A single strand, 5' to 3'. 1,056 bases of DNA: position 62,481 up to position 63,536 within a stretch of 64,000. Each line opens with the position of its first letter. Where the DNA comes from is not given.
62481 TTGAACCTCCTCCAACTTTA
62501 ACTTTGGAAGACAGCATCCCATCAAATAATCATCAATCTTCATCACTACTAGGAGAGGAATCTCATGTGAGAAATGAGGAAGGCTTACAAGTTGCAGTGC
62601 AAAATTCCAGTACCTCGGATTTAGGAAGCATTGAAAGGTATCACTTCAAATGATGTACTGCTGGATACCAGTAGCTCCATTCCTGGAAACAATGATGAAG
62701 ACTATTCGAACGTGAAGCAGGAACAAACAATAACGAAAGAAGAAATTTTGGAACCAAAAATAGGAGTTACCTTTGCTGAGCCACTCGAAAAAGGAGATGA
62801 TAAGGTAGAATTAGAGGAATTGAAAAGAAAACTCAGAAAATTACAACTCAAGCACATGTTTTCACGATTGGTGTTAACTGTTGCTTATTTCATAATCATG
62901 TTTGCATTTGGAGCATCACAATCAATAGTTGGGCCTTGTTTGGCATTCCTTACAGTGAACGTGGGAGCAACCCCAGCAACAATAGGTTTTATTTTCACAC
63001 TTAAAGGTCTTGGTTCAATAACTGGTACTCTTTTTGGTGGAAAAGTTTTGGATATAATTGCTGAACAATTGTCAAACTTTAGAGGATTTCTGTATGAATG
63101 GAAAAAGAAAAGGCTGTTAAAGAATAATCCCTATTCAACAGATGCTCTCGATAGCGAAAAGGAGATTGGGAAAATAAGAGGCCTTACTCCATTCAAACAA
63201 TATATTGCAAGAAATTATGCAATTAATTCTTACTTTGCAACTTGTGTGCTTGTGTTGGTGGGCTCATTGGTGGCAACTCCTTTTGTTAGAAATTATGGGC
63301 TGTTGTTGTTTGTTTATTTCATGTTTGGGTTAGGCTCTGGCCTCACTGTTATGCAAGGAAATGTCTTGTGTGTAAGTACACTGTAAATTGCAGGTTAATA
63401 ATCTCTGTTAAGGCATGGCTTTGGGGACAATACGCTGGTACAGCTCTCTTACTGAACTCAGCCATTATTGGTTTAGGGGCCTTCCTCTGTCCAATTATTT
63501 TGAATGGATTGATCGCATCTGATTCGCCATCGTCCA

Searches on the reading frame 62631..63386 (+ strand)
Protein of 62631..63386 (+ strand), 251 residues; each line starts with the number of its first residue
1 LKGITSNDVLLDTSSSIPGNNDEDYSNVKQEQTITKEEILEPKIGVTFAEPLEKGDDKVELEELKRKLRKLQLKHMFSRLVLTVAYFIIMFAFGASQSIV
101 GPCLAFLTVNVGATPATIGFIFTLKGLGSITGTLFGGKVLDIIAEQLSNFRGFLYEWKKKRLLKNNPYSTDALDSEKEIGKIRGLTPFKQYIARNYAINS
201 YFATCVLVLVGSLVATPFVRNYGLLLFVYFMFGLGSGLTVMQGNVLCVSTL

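Call 68: search_protein_families(library=pfam, proteins=[window:62631-63386:+], max_evalue=0.001)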
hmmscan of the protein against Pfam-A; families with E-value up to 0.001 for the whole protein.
window:62631-63386:+ (251 aa): 1 family
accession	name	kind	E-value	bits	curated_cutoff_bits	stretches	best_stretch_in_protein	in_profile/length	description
PF07690.21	MFS_1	-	4.2e-05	23.1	33.4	1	87-143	2-59/347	Major Facilitator Superfamily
